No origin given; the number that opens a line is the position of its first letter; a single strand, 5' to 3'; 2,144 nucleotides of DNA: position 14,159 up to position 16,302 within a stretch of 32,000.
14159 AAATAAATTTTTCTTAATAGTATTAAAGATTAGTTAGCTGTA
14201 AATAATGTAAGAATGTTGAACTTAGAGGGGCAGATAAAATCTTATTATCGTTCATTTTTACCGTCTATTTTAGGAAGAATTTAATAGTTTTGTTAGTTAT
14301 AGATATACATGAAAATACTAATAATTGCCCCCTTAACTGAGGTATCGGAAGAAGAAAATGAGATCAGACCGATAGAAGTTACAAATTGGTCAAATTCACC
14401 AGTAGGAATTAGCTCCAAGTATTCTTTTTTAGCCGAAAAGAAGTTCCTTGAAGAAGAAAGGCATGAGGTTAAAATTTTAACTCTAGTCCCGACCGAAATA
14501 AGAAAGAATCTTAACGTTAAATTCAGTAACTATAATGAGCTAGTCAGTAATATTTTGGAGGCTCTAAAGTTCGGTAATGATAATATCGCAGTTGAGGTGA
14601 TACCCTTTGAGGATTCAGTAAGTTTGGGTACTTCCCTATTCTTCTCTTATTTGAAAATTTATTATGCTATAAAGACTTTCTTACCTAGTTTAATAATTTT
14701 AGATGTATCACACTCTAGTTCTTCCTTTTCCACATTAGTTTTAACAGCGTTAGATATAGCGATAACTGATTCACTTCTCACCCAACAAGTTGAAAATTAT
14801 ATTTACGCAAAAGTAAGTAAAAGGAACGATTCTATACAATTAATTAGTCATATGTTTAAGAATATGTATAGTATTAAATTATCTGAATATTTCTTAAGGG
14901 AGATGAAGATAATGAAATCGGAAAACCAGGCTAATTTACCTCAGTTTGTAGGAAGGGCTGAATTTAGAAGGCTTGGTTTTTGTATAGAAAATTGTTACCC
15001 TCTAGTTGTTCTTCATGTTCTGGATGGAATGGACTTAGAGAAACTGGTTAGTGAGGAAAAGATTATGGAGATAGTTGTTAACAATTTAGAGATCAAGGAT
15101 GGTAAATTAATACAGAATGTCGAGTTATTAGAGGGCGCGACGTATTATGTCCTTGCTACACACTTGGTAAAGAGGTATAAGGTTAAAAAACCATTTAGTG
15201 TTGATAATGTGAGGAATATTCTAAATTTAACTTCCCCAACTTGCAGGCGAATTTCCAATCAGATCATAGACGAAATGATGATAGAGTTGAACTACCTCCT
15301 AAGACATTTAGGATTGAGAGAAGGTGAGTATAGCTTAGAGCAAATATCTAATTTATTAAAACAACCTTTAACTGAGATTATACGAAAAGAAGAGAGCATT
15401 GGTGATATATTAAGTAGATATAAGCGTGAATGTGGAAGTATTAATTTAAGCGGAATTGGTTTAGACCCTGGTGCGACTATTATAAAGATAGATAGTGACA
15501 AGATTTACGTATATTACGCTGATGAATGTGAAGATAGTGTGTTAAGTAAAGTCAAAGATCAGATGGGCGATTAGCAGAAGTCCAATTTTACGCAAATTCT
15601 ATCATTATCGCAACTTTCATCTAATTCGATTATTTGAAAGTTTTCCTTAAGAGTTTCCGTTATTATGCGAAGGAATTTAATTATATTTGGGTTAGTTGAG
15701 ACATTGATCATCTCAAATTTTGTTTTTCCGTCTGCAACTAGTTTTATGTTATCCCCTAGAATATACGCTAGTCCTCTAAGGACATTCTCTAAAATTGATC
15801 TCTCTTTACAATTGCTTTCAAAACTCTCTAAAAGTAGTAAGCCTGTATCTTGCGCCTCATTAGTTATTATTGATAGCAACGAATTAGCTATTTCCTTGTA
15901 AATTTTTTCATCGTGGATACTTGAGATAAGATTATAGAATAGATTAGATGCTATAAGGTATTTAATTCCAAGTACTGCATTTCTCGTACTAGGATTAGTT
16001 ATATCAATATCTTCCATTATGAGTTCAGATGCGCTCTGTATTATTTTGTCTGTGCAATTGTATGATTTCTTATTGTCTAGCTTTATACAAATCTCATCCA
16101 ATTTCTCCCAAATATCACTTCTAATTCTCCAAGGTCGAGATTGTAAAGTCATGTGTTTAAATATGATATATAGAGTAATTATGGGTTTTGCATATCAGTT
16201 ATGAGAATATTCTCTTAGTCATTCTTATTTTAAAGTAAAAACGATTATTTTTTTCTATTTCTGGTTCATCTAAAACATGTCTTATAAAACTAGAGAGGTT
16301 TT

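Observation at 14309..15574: Csx1/DxTHG-like protein whose sensor and nuclease signature residues both appear eroded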

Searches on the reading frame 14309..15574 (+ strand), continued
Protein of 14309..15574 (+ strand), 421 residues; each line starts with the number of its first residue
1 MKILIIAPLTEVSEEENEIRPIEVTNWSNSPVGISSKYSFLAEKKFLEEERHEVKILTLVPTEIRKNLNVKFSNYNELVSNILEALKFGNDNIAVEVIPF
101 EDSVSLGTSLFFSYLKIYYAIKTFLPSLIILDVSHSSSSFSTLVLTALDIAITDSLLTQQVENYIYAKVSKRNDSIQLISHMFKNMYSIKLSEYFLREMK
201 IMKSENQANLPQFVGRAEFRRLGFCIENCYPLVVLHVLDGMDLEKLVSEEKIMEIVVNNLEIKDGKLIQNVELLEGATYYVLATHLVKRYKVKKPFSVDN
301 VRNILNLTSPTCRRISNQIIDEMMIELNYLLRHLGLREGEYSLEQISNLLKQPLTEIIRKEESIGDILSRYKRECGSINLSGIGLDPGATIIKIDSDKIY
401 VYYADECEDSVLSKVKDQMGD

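Call 56: find_encoding_contigs(protein=P0012, flank=10000, max_places=2)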
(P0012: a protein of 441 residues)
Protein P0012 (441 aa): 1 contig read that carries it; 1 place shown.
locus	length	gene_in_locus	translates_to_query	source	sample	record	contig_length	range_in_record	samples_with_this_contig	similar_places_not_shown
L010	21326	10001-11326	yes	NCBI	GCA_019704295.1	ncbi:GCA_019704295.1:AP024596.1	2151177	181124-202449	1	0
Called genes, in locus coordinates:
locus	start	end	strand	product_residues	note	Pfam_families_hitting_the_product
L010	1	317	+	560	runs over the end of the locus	PF07690:MFS_1, PF00083:Sugar_tr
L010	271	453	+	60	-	-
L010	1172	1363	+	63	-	-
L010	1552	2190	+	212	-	PF01944:SpoIIM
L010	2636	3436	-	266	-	-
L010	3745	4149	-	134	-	-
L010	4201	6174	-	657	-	PF02629:CoA_binding, PF13380:CoA_binding_2, PF13607:Succ_CoA_lig, PF19045:Ligase_CoA_2 (faint), PF13549:ATP-grasp_5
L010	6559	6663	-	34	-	-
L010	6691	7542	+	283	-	-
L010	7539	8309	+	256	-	PF13555:AAA_29 (weak), PF02463:SMC_N (faint), PF13175:AAA_15 (weak), PF00005:ABC_tran, PF13304:AAA_21 (faint)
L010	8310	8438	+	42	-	-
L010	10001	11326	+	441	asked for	PF22230:Csx1_CARF (weak), PF09455:Csx1_HEPN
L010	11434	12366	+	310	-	PF00903:Glyoxalase, PF13669:Glyoxalase_4 (faint), PF22677:Ble-like_N (faint), PF00903:Glyoxalase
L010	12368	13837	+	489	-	PF11794:HpaB_N, PF03241:HpaB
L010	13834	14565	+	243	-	PF06314:ADC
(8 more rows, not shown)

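Call 57: find_encoding_contigs(protein=P0009, flank=10000, max_places=2)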
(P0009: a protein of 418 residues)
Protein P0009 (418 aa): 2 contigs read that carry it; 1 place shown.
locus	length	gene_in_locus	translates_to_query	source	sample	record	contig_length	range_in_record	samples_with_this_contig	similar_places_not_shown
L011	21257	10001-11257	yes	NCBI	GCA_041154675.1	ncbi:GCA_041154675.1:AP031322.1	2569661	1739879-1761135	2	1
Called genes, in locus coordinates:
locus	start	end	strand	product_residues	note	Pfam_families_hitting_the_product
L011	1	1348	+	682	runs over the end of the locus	PF05317:Thermopsin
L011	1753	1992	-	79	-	-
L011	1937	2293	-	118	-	-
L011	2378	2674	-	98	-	-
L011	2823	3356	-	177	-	-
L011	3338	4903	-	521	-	PF04185:Phosphoesterase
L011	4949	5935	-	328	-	PF02361:CbiQ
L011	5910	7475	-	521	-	PF09818:ABC_ATPase (faint), PF13481:AAA_25 (faint), PF20703:nSTAND1 (faint), PF00005:ABC_tran, PF01926:MMR_HSR1 (faint), PF03193:RsgA_GTPase (faint), PF00005:ABC_tran, PF02463:SMC_N, +7 more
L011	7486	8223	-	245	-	-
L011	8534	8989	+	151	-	PF01978:TrmB, PF08279:HTH_11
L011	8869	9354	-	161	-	-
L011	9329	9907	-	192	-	PF03070:TENA_THI-4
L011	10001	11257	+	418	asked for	PF22230:Csx1_CARF, PF09455:Csx1_HEPN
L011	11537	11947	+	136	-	PF01909:NTP_transf_2 (weak), PF18765:Polbeta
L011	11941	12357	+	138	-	PF01934:HepT-like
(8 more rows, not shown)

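Call 58: find_encoding_contigs(protein=P0011, flank=10000, max_places=2)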
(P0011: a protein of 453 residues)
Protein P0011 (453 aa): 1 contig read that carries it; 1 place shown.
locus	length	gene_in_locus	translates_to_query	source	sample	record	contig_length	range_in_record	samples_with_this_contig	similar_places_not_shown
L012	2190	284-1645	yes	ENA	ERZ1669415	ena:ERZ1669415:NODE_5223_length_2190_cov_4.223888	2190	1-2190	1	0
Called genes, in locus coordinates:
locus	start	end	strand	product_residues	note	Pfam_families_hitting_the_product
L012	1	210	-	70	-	?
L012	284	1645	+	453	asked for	-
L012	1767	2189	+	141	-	?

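Call 60: search_protein_families(library=padloc, proteins=[window:14309-15571:+, P0008, P0014, P0012], max_evalue=0.01)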
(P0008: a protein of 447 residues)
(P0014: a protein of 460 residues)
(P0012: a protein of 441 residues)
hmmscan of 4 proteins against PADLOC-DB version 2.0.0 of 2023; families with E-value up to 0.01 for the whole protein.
window:14309-15571:+ (421 aa): 4 families
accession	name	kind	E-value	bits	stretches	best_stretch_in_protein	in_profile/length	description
PDLC01954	CARF9--CARF_HEPN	-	6.2e-251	830.6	1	1-421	1-416/416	-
PDLC01957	CARF9--CARF_HEPN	-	2.2e-40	137.2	1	1-417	1-406/410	-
PDLC01035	Csx1/Csm6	-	0.00089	16.8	0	54-413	42-388/396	CARF+HEPN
PDLC01621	Csx1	-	0.0039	14.8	1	44-199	32-168/340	CAS-III; associated_signaling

P0008 (447 aa): 3 families
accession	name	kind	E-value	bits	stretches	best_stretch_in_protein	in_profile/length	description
PDLC01957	CARF9--CARF_HEPN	-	1.1e-43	148.1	1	1-443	1-406/410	-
PDLC01954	CARF9--CARF_HEPN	-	1.1e-37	128.2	1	1-445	1-414/416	-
PDLC01035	Csx1/Csm6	-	4.6e-09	34.2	2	232-442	226-395/396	CARF+HEPN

P0014 (460 aa): 20 families
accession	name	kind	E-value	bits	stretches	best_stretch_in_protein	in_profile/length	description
PDLC01957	CARF9--CARF_HEPN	-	1e-62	210.8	1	1-458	1-409/410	-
PDLC01035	Csx1/Csm6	-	3.7e-53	179.4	1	3-452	2-393/396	CARF+HEPN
PDLC01341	Csx1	-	3.8e-47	159.4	1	2-441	1-354/354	CAS-III; associated_signaling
PDLC01273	Csx1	-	1.5e-37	127.9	1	4-445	3-374/380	CAS-III; associated_signaling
PDLC01448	Csm6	-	1.5e-29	101.9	1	1-434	1-276/279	CAS-III; associated_signaling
PDLC01164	CARF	-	1e-28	98.8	1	4-448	2-339/342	CARF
PDLC01950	CARF9--CARF_HEPN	-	1.6e-27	94.5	1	1-444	1-364/383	-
PDLC01953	CARF9--CARF_HEPN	-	4.6e-21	73.5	1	4-448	3-365/370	-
PDLC01963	CARF9--CARF_HEPN_TM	-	5.8e-20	69.8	1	4-451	3-342/342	-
PDLC01956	CARF9--CARF_HEPN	-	1.3e-18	65.4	1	1-174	1-166/459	-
PDLC01958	CARF9--CARF_HEPN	-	2.2e-18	64.3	1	3-445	4-405/416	-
PDLC01959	CARF9--CARF_HEPN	-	1.6e-16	58.4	1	3-175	4-159/436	-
PDLC01284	Csx1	-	1.3e-14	52.7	1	5-198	2-149/289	CAS-III; associated_signaling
PDLC01954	CARF9--CARF_HEPN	-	6.4e-14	49.9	1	1-455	1-412/416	-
PDLC01621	Csx1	-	2e-11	42.1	1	5-421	1-339/340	CAS-III; associated_signaling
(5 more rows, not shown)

P0012 (441 aa): 18 families
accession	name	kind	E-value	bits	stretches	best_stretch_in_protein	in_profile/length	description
PDLC01957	CARF9--CARF_HEPN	-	1.9e-79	265.9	1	1-437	1-409/410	-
PDLC01035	Csx1/Csm6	-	6.7e-32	109.4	1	56-433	64-391/396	CARF+HEPN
PDLC01341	Csx1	-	4e-29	100.1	1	33-420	27-354/354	CAS-III; associated_signaling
PDLC01954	CARF9--CARF_HEPN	-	6.5e-22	76.2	1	17-434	18-412/416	-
PDLC01164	CARF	-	7.6e-19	66.3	1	45-423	31-335/342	CARF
PDLC01273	Csx1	-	3.5e-18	64.2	1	54-426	46-376/380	CAS-III; associated_signaling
PDLC01958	CARF9--CARF_HEPN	-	1.3e-11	42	1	88-427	109-408/416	-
PDLC01953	CARF9--CARF_HEPN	-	1.4e-11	42.3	1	53-428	43-366/370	-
PDLC01950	CARF9--CARF_HEPN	-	4.5e-11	40.4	1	88-423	82-364/383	-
PDLC01448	Csm6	-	1.2e-10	39.9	1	55-411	45-273/279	CAS-III; associated_signaling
PDLC01621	Csx1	-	6.2e-10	37.2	1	57-401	42-339/340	CAS-III; associated_signaling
PDLC01951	CARF9--CARF_HEPN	-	4.6e-08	30.6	1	333-431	339-435/441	-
PDLC01955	CARF9--CARF_HEPN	-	2.5e-07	28.3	1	323-416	287-371/385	-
PDLC01963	CARF9--CARF_HEPN_TM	-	3.2e-06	24.6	1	55-430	41-342/342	-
PDLC01960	CARF9--CARF_HEPN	-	3.5e-06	24.4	1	387-428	352-392/396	-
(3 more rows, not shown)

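Call 61: find_encoding_contigs(protein=P0002, flank=6000, max_places=2)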
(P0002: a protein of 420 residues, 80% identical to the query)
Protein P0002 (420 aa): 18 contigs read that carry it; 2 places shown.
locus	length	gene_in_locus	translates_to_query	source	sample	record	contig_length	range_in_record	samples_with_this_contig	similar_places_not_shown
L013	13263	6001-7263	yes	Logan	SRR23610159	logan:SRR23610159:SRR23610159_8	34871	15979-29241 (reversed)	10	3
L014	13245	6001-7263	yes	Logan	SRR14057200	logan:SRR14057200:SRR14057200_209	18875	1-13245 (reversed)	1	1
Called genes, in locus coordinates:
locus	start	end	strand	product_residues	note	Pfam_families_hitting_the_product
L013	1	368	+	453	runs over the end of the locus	PF09847:12TM_1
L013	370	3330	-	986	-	-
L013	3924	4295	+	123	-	PF17886:ArsA_HSP20 (weak), PF00011:HSP20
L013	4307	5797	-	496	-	PF03109:ABC1, PF01163:RIO1 (weak)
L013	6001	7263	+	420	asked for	-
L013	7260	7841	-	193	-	-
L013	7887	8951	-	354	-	-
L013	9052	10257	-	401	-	PF21269:TreT_GT1, PF00534:Glycos_transf_1, PF13692:Glyco_trans_1_4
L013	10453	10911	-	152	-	PF19027:DUF5752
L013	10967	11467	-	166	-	PF14321:DUF4382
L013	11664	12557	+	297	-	PF00089:Trypsin, PF13365:Trypsin_2, PF00595:PDZ (weak), PF13180:PDZ_2, PF17820:PDZ_6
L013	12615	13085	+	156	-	PF00578:AhpC-TSA, PF08534:Redoxin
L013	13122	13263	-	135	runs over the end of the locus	-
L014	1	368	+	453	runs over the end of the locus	PF09847:12TM_1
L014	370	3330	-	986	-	-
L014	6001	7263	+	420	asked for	-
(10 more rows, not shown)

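Call 69: find_homologous_proteins(query=A4, max_evalue=0.00001)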
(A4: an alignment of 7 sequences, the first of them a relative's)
Query A4 (7 sequences) (447 aa, profile of the alignment): 2 proteins with E <= 0.00001 among 8000 candidates.
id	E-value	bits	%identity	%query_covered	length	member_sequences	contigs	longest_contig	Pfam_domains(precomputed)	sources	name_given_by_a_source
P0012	6.7e-171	587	20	99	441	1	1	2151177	PF22230.2,PF09455.17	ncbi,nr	ncbi:hypothetical protein HS7_01920 [Sulfolobales archaeon HS-7]|nr:hypothetical protein HS7_01920 [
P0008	2.1e-157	542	100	100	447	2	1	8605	PF22230.2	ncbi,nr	ncbi:MAG: hypothetical protein JZD40_03745 [Sulfolobus sp.]|nr:hypothetical protein [Sulfolobus sp.]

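Call 70: list_cluster_members(proteins=[P0009, P0010, P0013, P0011, P0016, P0015, P0003])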
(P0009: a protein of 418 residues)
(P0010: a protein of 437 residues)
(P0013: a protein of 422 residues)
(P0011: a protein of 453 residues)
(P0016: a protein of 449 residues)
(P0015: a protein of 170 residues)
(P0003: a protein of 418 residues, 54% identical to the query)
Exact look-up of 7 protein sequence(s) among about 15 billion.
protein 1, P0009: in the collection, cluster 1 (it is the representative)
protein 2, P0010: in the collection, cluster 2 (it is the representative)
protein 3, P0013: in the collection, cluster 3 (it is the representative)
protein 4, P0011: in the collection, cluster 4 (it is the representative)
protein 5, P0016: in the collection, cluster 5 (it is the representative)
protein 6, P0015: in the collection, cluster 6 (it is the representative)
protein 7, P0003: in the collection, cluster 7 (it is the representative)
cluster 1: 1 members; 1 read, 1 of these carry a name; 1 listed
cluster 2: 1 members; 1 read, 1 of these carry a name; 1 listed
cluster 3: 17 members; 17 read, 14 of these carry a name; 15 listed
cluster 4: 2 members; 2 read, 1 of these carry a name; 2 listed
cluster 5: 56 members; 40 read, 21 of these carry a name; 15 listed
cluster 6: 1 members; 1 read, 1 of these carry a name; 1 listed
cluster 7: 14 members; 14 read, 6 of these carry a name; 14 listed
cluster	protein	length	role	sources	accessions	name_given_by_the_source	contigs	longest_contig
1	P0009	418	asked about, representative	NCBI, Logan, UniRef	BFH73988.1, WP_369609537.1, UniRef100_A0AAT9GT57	hypothetical protein SJAV_19320 [Sulfurisphaera javensis] | CRISPR-associated protein n=1 Tax=Sulfurisphaera javensis TaxID=2049879 ...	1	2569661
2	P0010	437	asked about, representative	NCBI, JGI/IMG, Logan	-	hypothetical protein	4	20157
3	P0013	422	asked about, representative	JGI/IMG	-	hypothetical protein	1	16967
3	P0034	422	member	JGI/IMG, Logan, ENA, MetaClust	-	\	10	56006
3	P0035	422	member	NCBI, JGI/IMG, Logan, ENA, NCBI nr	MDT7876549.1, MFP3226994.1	MAG: hypothetical protein RXQ80_08775 [Sulfolobaceae archaeon] | hypothetical protein | hypothetical protein [Sulfolobaceae archaeon]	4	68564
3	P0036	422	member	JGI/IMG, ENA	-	hypothetical protein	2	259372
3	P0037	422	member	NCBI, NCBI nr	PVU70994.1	hypothetical protein DDW09_00720 [Sulfolobus sp. SCGC AB-777_L09]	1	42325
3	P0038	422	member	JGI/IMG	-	hypothetical protein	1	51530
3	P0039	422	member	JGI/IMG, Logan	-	CRISPR/Cas system-associated protein Csx1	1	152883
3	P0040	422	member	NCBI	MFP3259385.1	MAG: hypothetical protein RXQ22_00515 [Sulfolobus sp.]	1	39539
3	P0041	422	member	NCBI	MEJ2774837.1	hypothetical protein WIW90_01145 [Sulfolobaceae archaeon RB850M]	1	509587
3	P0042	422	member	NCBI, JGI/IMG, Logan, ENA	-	hypothetical protein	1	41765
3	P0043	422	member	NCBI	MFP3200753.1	MAG: hypothetical protein RXR43_00605 [Sulfolobus sp.]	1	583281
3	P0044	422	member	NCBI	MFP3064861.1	MAG: hypothetical protein RXR59_04895 [Sulfolobus sp.]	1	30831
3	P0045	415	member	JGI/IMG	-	hypothetical protein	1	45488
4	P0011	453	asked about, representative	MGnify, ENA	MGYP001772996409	FL=1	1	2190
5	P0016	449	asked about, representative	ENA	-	-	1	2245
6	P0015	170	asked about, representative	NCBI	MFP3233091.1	MAG: TM1812 family CRISPR-associated protein, partial [Sulfolobaceae archaeon]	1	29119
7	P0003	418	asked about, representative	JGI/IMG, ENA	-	-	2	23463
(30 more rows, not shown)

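Call 74: fold_search(model_id=the predicted structure, library=viral)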
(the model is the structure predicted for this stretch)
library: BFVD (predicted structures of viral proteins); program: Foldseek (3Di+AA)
matches with E <= 10: 734; with E <= 0.001: 1
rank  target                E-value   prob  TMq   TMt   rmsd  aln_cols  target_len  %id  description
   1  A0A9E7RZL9            4.0e-04  0.97  0.24  0.32  23.7       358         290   10  Polynucleotide kinase PNKP phosphatase domain-containing protein [Escherichia phage EC150]
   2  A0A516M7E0            1.6e-03  0.98  0.21  0.36  14.3       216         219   12  (no name in the UniProt tables at hand)
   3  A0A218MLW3            6.4e-03  0.11  0.10  0.12  20.0       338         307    9  Uncharacterized protein [uncultured virus]
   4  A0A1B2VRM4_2          7.1e-03  0.38  0.20  0.11  23.2       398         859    8  Replicase (Fragment) [Human respiratory syncytial virus]
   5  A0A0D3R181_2          1.5e-02  0.20  0.18  0.09  23.2       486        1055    8  Replicase [Landjia virus]
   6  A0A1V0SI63            2.5e-02  0.10  0.14  0.09  22.6       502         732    9  Uncharacterized protein [Klosneuvirus KNV1]
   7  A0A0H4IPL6            2.7e-02  0.75  0.16  0.32   7.0       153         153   12  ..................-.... domain-containing protein [Stenotrophomonas phage IME-SM1]
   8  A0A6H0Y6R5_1          3.4e-02  0.08  0.14  0.07  24.9       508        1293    7  (no name in the UniProt tables at hand)
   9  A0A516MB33            3.8e-02  0.77  0.18  0.27  15.4       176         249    8  (no name in the UniProt tables at hand)
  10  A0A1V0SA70            4.1e-02  0.77  0.16  0.18   7.1       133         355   14  Acetoin utilization deacetylase [Catovirus CTV1]
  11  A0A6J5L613            4.3e-02  0.77  0.22  0.41  14.5       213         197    9  Uncharacterized protein [uncultured Caudovirales phage]
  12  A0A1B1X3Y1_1          4.8e-02  0.05  0.11  0.06  24.1       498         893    9  Non-structural protein 3 [Brejeira virus]
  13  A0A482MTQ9            5.1e-02  0.69  0.19  0.39  11.6       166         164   14  Phosphatase [Escherichia phage PTXU04]
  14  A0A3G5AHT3            6.8e-02  0.08  0.15  0.06  23.8       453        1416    8  Putative FtsJ-like methyltransferase [Satyrvirus sp.]
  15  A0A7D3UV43            7.6e-02  0.38  0.15  0.13  10.7       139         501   14  Uncharacterized protein [Fadolivirus FV1/VV64]
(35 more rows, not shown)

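Call 102: find_related_loci(query=A1, collection=viral_contigs, flank=5000)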
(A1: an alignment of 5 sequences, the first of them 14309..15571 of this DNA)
Query A1 (421 aa) in viral_contigs; peptide patterns used: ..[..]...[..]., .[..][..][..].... (x = any residue, [..] = any of these).
77 stretches matched a pattern, but none encodes a relative of the query by tblastn (E <= 1e-3).

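Call 103: search_dna_similar(query=window:14309-15571:+, collection=phages, mode=protein, max_evalue=0.001, max_rows=10)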
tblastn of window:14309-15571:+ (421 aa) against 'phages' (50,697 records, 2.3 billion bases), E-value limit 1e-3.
No match.

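Call 104: search_dna_similar(query=window:14309-15571:+, collection=plasmids, mode=protein, max_evalue=0.001, max_rows=10)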
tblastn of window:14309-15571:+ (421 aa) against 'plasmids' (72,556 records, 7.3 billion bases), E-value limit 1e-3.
No match.

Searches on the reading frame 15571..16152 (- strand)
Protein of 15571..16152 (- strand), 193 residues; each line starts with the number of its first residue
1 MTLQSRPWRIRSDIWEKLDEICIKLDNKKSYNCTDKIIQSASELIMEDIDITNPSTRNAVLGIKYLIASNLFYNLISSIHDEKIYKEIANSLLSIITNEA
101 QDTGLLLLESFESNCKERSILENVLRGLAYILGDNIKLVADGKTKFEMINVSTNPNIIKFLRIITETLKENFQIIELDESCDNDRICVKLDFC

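Call 4: search_protein_families(library=pfam, proteins=[window:15571-16152:-], max_evalue=1)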
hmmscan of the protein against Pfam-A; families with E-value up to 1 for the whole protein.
window:15571-16152:- (193 aa): 3 families
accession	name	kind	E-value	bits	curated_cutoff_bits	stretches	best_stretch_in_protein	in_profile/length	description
PF22192.2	GtgE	-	0.036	14.2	27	1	23-116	13-110/169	GtgE peptidase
PF15630.12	CENP-S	-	0.04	14.8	28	1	9-50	2-43/76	CENP-S protein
PF20438.3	SpoIVA_middle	-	0.066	13.7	25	1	10-98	21-105/179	Stage IV sporulation protein A, middle domain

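Call 5: search_protein_families(library=ncbifam, proteins=[window:15571-16152:-], max_evalue=1)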
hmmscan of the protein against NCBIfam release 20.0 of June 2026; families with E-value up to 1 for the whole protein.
window:15571-16152:- (193 aa): 0 families

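Call 60: search_protein_families(library=padloc, proteins=[window:15571-16149:-], max_evalue=0.01)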
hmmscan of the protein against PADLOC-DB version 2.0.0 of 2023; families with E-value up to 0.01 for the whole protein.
window:15571-16149:- (192 aa): 0 families

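Call 82: search_solved_structures(query=window:15571-16149:-, max_evalue=1)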
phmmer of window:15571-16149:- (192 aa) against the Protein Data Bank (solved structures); distinct sequences matched with E-value up to 1: 4.
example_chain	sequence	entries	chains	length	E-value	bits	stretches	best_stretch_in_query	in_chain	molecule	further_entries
5gs2_B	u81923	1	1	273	0.11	15.5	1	26-128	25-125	repebody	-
3rfj_A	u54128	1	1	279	0.12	15.4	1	26-128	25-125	Internalin B, repeat modules, Variable lymphocyte receptor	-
3rfs_A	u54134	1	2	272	0.13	15.3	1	26-128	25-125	Internalin B, repeat modules, Variable lymphocyte receptor B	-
7e5b_A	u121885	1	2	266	0.38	13.7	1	26-128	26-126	Repebody (Rb-B7)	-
